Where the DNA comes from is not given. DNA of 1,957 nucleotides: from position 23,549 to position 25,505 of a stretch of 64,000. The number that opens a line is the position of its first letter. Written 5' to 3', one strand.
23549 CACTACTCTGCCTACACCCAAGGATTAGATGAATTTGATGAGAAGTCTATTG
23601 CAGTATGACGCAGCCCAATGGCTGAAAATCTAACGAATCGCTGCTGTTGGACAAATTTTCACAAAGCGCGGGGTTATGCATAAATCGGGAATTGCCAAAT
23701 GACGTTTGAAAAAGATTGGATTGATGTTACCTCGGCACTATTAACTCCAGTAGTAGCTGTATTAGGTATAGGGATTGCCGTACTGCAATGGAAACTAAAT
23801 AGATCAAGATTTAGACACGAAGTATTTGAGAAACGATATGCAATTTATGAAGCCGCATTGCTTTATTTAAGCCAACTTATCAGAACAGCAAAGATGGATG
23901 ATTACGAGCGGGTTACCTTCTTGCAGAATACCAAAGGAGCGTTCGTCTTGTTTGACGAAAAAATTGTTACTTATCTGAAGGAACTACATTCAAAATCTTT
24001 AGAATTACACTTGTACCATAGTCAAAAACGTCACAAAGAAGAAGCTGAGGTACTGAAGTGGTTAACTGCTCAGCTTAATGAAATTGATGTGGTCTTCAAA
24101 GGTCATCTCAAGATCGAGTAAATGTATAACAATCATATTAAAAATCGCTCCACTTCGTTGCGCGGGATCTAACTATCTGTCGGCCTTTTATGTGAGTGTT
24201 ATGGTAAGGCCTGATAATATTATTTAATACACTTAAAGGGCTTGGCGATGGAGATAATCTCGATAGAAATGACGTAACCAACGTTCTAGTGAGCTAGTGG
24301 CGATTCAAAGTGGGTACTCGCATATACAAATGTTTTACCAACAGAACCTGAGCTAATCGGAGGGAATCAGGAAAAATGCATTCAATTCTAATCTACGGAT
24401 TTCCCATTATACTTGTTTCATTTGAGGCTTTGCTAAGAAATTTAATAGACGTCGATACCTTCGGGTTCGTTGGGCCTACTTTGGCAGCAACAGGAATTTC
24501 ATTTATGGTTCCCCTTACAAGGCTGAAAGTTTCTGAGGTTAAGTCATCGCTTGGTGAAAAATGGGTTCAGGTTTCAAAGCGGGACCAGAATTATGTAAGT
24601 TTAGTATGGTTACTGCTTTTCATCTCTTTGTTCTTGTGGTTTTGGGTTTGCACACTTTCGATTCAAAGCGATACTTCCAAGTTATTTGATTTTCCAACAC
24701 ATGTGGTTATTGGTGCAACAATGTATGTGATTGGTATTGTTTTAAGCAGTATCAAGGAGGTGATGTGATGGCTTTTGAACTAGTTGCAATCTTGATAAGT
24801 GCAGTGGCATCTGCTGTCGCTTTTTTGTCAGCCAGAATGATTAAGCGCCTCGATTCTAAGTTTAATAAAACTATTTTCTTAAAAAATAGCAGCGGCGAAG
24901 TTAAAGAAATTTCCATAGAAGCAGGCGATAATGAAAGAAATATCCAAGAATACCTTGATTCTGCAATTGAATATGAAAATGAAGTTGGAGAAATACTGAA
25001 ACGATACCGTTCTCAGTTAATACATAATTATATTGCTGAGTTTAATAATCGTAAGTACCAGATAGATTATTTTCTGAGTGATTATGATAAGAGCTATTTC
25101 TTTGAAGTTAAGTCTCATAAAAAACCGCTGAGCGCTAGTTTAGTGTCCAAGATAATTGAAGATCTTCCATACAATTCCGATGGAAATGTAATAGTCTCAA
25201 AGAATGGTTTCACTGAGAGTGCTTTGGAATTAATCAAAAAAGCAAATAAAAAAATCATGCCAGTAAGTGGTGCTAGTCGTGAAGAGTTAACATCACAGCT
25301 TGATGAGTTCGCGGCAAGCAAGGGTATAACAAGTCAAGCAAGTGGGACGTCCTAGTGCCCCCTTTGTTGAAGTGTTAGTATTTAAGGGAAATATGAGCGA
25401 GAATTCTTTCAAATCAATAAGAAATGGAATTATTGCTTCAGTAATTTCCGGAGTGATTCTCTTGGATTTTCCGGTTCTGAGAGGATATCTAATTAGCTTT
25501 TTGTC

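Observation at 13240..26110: About 12.9-kb integrase-less, AT-rich defence-type island wedged between gcvP and the HDAC gene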

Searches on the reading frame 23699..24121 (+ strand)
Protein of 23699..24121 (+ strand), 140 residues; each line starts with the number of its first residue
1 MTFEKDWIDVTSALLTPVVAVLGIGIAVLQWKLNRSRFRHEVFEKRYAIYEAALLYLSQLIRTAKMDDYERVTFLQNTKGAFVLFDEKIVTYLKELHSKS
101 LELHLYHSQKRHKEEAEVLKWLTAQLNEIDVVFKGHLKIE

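Call 4: search_protein_families(library=pfam, max_evalue=0.01, proteins=[window:23699-24121:+])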
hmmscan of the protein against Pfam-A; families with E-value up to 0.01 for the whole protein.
window:23699-24121:+ (140 aa): 0 families

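Call 5: search_protein_families(library=padloc, max_evalue=0.01, proteins=[window:23699-24121:+])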
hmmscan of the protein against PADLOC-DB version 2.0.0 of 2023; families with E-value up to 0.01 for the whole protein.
window:23699-24121:+ (140 aa): 0 families

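Call 6: search_protein_families(library=pfam, max_evalue=0.05, proteins=[window:23699-24121:+])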
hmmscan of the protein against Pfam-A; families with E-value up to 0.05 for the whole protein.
window:23699-24121:+ (140 aa): 0 families

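Call 12: search_protein_families(library=ncbifam, max_evalue=0.05, proteins=[window:23699-24121:+])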
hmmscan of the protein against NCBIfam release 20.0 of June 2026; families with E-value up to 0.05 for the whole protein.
window:23699-24121:+ (140 aa): 0 families

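Call 13: search_protein_families(library=phrogs, max_evalue=0.01, proteins=[window:23699-24121:+])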
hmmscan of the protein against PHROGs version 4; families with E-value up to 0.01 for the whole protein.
window:23699-24121:+ (140 aa): 0 families

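Call 127: search_dna_similar(query=window:23699-24121:+, collection=plasmids, mode=protein, max_rows=10, max_evalue=0.001)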
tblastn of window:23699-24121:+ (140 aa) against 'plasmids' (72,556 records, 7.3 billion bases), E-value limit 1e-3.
Records with a match: 3; places in all: 3; records where one place covers at least 80% of the query: 1.
Best place of each record, by identity: <60% 3.
By first word of the organism name: Aliivibrio 1; Paraburkholderia 1; Comamonas 1.
By predicted mobility (MOB-suite, as given by PLSDB): non-mobilizable 2; conjugative 1.
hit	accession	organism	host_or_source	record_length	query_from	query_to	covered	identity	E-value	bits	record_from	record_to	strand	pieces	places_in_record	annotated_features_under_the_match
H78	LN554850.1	Aliivibrio wodanis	-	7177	4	139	97%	29.4%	3e-13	72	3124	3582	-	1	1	putative uncharacterized protein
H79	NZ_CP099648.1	Paraburkholderia fungorum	Arabidopsis thaliana,pure culture,leaf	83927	8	109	73%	33.3%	1e-10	65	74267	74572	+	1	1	hypothetical protein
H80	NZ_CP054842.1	Comamonas antarctica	whole organism,R2A medium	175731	27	103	55%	32.5%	2e-4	47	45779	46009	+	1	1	hypothetical protein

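Call 130: get_annotated_region(hit=H78, flank=3500)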
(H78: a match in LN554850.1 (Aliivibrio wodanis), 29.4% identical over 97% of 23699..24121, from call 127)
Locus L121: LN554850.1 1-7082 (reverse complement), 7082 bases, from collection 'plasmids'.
description: Aliivibrio wodanis genome assembly AWOD1, plasmid : pAWOD72
organism: Aliivibrio wodanis (NCBI taxid 80852)
taxonomy: Bacteria; Pseudomonadota; Gammaproteobacteria; Vibrionales; Vibrionaceae; Aliivibrio; Aliivibrio wodanis
host: -; source: -; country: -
typing (MOB-suite, as given by PLSDB): non-mobilizable; replicon rep_cluster_1192
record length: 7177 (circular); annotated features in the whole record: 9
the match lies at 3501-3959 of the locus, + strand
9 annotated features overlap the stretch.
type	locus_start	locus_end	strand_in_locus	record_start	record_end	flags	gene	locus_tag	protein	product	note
CDS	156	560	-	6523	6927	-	-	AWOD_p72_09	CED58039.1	putative uncharacterized protein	-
CDS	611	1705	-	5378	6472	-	-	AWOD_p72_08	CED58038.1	putative phage integrase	-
CDS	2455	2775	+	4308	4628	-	-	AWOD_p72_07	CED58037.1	putative uncharacterized protein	-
CDS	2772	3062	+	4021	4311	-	-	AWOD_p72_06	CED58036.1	putative DNA-binding protein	-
CDS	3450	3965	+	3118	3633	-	-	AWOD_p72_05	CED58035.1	putative uncharacterized protein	-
CDS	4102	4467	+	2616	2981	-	-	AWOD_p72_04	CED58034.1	putative uncharacterized protein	-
CDS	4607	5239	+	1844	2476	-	-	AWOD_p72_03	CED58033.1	putative uncharacterized protein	-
CDS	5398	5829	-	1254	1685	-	-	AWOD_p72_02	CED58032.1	putative DNA-binding protein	-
CDS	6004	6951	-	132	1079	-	repB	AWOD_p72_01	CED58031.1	putative replication initiation protein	-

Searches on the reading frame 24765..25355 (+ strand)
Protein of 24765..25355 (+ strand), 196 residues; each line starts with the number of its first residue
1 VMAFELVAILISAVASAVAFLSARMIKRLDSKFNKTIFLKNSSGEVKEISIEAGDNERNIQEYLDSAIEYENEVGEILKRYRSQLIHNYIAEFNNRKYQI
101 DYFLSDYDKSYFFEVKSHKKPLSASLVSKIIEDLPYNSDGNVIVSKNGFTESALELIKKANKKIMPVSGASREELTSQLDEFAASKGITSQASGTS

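Call 6: search_protein_families(library=pfam, max_evalue=0.05, proteins=[window:24765-25355:+])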
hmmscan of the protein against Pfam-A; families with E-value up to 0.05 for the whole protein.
window:24765-25355:+ (196 aa): 2 families
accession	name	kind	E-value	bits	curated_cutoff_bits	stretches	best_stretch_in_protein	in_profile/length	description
PF04471.18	Mrr_cat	-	0.0053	17.3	21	1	96-164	32-103/115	Restriction endonuclease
PF08378.17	NERD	-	0.04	14.9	22.1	0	69-121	4-60/111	Nuclease-related domain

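Call 7: search_protein_families(library=padloc, max_evalue=0.05, proteins=[window:24765-25355:+])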
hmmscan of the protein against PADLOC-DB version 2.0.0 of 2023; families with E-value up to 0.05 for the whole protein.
window:24765-25355:+ (196 aa): 0 families

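Call 12: search_protein_families(library=ncbifam, max_evalue=0.05, proteins=[window:24765-25355:+])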
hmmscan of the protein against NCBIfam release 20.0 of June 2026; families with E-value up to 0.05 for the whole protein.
window:24765-25355:+ (196 aa): 0 families

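Call 13: search_protein_families(library=phrogs, max_evalue=0.01, proteins=[window:24765-25355:+])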
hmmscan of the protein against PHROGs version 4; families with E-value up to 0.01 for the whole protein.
window:24765-25355:+ (196 aa): 0 families

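Call 21: search_solved_structures(query=window:24765-25355:+, max_evalue=1)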
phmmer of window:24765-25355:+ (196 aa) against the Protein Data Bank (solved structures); distinct sequences matched with E-value up to 1: 0.

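Call 31: find_homologous_proteins(query=window:24765-25355:+, max_evalue=0.001)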
Query window:24765-25355:+ (196 aa): 14 proteins with E <= 0.001 among 587 candidates.
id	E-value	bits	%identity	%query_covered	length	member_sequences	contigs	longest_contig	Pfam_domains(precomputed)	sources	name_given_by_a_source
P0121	1.0e-115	402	100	99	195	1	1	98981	-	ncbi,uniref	ncbi:hypothetical protein [Pseudidiomarina sp.]|uniref:hypothetical protein n=1 Tax=Pseudidiomarina 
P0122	6.0e-99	347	85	99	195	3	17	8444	-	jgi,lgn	jgi:hypothetical protein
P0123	3.7e-97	341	85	97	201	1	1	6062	-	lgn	-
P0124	8.3e-92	324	79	99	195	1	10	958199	-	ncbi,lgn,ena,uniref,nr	ncbi:hypothetical protein [Aeromonas rivipollensis]|uniref:hypothetical protein n=1 Tax=Aeromonas ri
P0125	4.6e-80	286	71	99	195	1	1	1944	PF04471.19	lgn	-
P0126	5.4e-80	285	72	99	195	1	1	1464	-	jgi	-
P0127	4.0e-78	279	69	99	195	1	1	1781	PF04471.19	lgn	-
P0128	6.0e-78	279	69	96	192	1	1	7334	-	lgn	-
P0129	1.7e-77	277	70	99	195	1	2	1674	PF04471.19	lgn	-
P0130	1.0e-76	275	69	99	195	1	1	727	-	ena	-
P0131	1.0e-76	275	68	99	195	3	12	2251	PF04471.19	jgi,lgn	jgi:hypothetical protein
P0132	2.9e-72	260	64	99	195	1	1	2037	PF04471.19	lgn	-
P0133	7.4e-72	259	64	99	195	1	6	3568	-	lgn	-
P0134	4.0e-57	211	54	97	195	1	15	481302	PF04471.19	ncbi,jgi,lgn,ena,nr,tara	ncbi:MAG: hypothetical protein CL553_12645 [Alcanivorax sp.]|nr:hypothetical protein [Alcanivorax sp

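Call 32: find_encoding_contigs(protein=P0124, flank=8000, max_places=3)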
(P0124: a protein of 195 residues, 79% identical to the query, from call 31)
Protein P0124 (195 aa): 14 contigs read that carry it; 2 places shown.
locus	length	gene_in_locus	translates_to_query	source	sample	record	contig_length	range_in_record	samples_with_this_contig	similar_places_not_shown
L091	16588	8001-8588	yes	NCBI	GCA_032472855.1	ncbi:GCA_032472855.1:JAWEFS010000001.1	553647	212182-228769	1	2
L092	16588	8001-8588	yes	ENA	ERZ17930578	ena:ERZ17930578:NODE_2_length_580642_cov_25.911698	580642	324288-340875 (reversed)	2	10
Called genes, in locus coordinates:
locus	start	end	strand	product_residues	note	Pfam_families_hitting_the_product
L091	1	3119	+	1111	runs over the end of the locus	-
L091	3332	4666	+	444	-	-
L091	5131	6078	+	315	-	-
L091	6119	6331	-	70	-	-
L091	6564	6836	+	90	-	-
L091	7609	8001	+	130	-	-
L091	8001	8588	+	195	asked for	-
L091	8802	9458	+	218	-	-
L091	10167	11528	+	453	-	PF23211:LRR_LRWD1 (faint), PF23598:LRR_14 (weak), PF13855:LRR_8 (weak), PF23598:LRR_14, PF13855:LRR_8 (weak), PF00069:Pkinase, PF07714:PK_Tyr_Ser-Thr, PF06293:Kdo, +2 more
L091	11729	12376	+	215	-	PF05724:TPMT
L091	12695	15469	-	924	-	PF00675:Peptidase_M16, PF05193:Peptidase_M16_C, PF16187:Peptidase_M16_M, PF05193:Peptidase_M16_C, PF22456:PqqF-like_C_4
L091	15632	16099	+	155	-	PF00300:His_Phos_1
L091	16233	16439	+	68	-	PF06526:DUF1107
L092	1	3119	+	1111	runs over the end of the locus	-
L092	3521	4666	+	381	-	-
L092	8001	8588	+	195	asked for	-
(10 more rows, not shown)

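Call 33: find_encoding_contigs(protein=P0134, flank=8000, max_places=3)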
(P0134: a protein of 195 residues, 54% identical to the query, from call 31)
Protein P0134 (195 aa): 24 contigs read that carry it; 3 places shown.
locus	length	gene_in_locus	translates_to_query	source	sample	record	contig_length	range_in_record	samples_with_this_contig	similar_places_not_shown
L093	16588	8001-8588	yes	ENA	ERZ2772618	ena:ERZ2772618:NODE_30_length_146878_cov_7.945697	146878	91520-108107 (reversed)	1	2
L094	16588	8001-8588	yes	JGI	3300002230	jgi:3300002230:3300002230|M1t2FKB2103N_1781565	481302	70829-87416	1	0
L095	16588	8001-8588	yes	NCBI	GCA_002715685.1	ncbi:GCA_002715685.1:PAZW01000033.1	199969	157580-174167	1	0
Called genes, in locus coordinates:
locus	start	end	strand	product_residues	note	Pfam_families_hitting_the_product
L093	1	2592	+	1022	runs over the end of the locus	PF13205:Big_5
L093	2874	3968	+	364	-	PF01571:GCV_T, PF08669:GCV_T_C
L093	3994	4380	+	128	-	PF01597:GCV_H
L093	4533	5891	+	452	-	PF02347:GDC-P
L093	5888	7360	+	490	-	PF02347:GDC-P, PF00266:Aminotran_5, PF21478:GcvP2_C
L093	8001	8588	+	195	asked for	PF04471:Mrr_cat (weak)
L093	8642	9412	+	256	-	-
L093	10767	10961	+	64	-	-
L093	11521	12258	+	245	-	PF18735:HEPN_RiboL-PSP (weak)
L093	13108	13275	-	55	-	-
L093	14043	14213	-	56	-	-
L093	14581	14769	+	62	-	-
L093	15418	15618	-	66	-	PF08845:SymE_toxin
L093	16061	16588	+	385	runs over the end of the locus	PF13271:DUF4062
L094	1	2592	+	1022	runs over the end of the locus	PF13205:Big_5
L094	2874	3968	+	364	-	PF01571:GCV_T, PF08669:GCV_T_C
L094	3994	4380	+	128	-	PF01597:GCV_H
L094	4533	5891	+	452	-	PF02347:GDC-P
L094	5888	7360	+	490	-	PF02347:GDC-P, PF00266:Aminotran_5, PF21478:GcvP2_C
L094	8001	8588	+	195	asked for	PF04471:Mrr_cat (weak)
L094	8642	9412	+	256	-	-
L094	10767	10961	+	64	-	-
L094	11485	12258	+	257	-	PF18735:HEPN_RiboL-PSP (weak)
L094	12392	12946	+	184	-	-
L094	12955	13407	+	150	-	-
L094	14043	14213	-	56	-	-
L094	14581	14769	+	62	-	-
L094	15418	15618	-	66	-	PF08845:SymE_toxin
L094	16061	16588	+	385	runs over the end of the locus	PF13271:DUF4062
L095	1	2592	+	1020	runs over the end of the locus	PF13205:Big_5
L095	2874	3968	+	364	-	PF01571:GCV_T, PF08669:GCV_T_C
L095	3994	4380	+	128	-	PF01597:GCV_H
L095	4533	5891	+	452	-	PF02347:GDC-P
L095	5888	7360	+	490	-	PF02347:GDC-P, PF00266:Aminotran_5, PF21478:GcvP2_C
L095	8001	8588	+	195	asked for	PF04471:Mrr_cat (weak)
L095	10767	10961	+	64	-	-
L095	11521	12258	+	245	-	PF18735:HEPN_RiboL-PSP (weak)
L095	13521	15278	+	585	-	PF02463:SMC_N (faint), PF11398:DUF2813 (faint), PF13175:AAA_15, PF13304:AAA_21, PF13175:AAA_15, PF20469:OLD-like_TOPRIM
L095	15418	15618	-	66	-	PF08845:SymE_toxin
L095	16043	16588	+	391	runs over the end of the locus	PF13271:DUF4062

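Call 58: find_related_loci(query=A3, collection=metagenome_contigs, flank=8000)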
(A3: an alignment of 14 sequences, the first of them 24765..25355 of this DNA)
Query A3 (196 aa) in metagenome_contigs; peptide patterns used: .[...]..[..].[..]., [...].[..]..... (x = any residue, [..] = any of these).
600 stretches matched a pattern (row limit reached: there are more); 1 encode a relative of the query (tblastn E <= 1e-3); 1 distinct loci.
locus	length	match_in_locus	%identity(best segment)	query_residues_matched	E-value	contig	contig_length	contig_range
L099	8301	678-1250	54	1-191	6e-66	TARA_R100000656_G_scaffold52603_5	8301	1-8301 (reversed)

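Call 60: search_protein_families(library=padloc, max_evalue=0.001, proteins=[L095:13521-15278:+, L095:11521-12258:+, L094:8642-9412:+])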
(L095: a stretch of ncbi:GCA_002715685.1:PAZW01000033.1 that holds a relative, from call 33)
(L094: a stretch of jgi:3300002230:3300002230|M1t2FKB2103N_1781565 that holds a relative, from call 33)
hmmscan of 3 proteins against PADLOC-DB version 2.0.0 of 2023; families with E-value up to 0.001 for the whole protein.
L095:13521-15278:+ (585 aa): 116 families (the best 25 are shown)
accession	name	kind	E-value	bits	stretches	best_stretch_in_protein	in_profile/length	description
PDLC02358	Old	-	3.1e-245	813.4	1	3-583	2-578/578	Old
PDLC02979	AriA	-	2.8e-31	107.6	2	124-334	187-373/373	-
PDLC00067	GajA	-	3.9e-27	93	1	2-456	2-463/604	AAA ATPase domain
PDLC00073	GajA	-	9.4e-26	88.9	1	5-410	3-412/589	AAA ATPase domain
PDLC00092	GajA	-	1.9e-25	87.4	2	211-431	235-447/604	AAA ATPase domain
PDLC00070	GajA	-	2.8e-25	87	1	4-485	2-473/596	AAA ATPase domain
PDLC02915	ATPase-Toprim_I-B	-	7.7e-23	79.1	2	251-404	221-363/623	-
PDLC03878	NsnB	-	1.4e-21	75.7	1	5-336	2-283/345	-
PDLC00072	GajA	-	2.4e-20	70.5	2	150-416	210-464/709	AAA ATPase domain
PDLC00085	GajA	-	2.6e-20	70.8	2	4-71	2-70/580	AAA ATPase domain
PDLC02980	AriA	-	3.3e-20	71.3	1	29-333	4-302/304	-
PDLC00077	GajA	-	3.7e-20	70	2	154-430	200-475/616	AAA ATPase domain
PDLC00096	GajA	-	3.8e-20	70.2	1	5-410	3-407/630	AAA ATPase domain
PDLC00081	GajA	-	1.1e-19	68.6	1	4-424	2-407/574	AAA ATPase domain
PDLC00065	GajA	-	1.6e-19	68.1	2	236-417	279-470/670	AAA ATPase domain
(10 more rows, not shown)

L095:11521-12258:+ (245 aa): 0 families

L094:8642-9412:+ (256 aa): 0 families

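Call 114: find_encoding_contigs(protein=P0122, flank=8000, max_places=6)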
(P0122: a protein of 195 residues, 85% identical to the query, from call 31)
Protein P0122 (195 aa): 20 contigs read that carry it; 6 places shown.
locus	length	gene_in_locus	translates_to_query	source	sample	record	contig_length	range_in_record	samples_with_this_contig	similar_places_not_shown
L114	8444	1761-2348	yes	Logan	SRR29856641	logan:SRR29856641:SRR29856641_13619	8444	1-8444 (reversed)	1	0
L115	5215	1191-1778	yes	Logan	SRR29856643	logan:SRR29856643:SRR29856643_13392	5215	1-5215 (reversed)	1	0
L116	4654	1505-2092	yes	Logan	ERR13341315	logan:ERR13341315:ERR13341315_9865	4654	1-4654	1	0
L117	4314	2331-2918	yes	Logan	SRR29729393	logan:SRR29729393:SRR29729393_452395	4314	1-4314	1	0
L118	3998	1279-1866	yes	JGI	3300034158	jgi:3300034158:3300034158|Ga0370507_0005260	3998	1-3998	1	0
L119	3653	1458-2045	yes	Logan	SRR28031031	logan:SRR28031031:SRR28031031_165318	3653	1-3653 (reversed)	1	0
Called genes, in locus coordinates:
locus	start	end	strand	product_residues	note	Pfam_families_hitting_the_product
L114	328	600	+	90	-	-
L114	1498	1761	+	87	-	-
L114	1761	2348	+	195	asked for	-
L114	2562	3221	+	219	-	-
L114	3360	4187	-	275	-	PF00165:HTH_AraC, PF12833:HTH_18, PF01035:DNA_binding_1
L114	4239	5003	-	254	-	PF00106:adh_short, PF08659:KR (weak), PF23441:SDR, PF13561:adh_short_C2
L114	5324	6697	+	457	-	PF00560:LRR_1 (faint), PF23211:LRR_LRWD1 (faint), PF12799:LRR_4 (faint), PF13855:LRR_8, PF23598:LRR_14 (weak), PF13855:LRR_8 (weak), PF00069:Pkinase, PF07714:PK_Tyr_Ser-Thr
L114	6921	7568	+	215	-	PF05724:TPMT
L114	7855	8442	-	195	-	?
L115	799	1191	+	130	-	-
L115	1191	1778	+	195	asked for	-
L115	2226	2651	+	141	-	-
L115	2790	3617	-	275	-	PF00165:HTH_AraC, PF12833:HTH_18, PF01035:DNA_binding_1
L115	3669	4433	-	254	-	PF00106:adh_short, PF08659:KR (weak), PF23441:SDR, PF13561:adh_short_C2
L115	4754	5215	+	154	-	?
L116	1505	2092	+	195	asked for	-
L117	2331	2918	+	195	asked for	-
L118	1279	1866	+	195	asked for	-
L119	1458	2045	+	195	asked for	-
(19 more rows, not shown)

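Call 115: search_protein_families(library=padloc, max_evalue=0.001, proteins=[L091:3332-4666:+, L091:5131-6078:+, L091:8802-9458:+, L091:6564-6836:+, L091:3-3119:+])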
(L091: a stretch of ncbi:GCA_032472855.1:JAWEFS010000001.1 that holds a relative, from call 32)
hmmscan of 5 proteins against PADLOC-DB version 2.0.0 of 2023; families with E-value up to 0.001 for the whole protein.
L091:3332-4666:+ (444 aa): 3 families
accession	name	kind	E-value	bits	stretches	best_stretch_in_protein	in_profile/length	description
PDLC03854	LmuA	-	4.2e-13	47.1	2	28-84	25-80/345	-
PDLC03805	RTasMBL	-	7.7e-09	33.2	1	37-84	28-71/322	DRT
PDLC04676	PDC-M48B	-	1.5e-08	31.8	1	31-90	33-90/357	-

L091:5131-6078:+ (315 aa): 0 families

L091:8802-9458:+ (218 aa): 0 families

L091:6564-6836:+ (90 aa): 0 families

L091:3-3119:+ (1038 aa): 1 family
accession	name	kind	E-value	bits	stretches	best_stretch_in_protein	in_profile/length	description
PDLC03880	NsnC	-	0.00073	17.3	0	340-456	116-213/242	-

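Call 123: search_protein_families(library=pfam, max_evalue=0.05, proteins=[L091:7609-8001:+])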
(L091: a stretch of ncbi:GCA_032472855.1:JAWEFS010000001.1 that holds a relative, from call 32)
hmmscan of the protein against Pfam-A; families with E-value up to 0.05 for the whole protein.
L091:7609-8001:+ (130 aa): 0 families

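Call 125: search_dna_similar(query=window:24765-25355:+, collection=plasmids, mode=protein, max_rows=10, max_evalue=0.001)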
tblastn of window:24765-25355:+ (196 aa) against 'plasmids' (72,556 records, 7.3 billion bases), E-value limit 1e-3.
No match.
